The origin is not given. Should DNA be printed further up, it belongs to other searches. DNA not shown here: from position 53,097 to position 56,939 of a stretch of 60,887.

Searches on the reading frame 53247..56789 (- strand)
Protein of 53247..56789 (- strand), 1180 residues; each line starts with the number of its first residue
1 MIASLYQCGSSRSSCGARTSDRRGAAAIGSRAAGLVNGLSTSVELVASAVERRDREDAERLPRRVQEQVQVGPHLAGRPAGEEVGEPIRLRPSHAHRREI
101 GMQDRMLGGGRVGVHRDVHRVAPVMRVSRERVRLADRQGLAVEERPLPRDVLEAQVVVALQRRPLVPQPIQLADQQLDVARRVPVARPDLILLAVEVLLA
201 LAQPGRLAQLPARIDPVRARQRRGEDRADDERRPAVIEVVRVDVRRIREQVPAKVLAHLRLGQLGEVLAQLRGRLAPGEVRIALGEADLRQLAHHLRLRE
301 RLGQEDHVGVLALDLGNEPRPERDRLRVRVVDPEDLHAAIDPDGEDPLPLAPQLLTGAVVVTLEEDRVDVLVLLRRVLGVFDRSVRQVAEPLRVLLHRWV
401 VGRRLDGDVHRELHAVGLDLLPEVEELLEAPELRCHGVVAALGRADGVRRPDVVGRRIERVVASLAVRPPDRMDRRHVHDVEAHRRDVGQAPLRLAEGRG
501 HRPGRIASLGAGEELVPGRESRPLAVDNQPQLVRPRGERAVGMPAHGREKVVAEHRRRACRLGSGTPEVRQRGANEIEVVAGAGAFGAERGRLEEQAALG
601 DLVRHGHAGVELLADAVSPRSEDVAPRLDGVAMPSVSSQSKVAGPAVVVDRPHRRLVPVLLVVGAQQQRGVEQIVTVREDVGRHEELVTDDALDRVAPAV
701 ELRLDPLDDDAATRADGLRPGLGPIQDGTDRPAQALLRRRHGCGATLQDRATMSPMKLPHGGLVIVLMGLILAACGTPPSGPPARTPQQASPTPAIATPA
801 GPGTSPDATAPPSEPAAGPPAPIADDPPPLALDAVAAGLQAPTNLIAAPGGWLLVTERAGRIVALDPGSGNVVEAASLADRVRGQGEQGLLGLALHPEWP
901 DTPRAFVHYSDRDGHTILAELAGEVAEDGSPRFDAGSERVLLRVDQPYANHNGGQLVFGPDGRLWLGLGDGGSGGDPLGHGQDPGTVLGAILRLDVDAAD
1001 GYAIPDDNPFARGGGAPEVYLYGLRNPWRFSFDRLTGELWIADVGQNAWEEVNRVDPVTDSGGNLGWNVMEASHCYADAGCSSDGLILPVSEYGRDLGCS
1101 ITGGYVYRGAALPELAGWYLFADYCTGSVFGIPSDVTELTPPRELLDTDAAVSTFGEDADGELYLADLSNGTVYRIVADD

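Call 81: search_protein_families(library=pfam, proteins=[window:53247-56789:-], max_evalue=0.00001)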
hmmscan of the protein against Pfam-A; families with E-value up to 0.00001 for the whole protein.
window:53247-56789:- (1180 aa): 1 family
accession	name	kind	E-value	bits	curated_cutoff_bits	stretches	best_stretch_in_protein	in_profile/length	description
PF07995.17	GSDH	-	3.5e-39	135.4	25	1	839-1174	1-331/332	Glucose / Sorbosone dehydrogenase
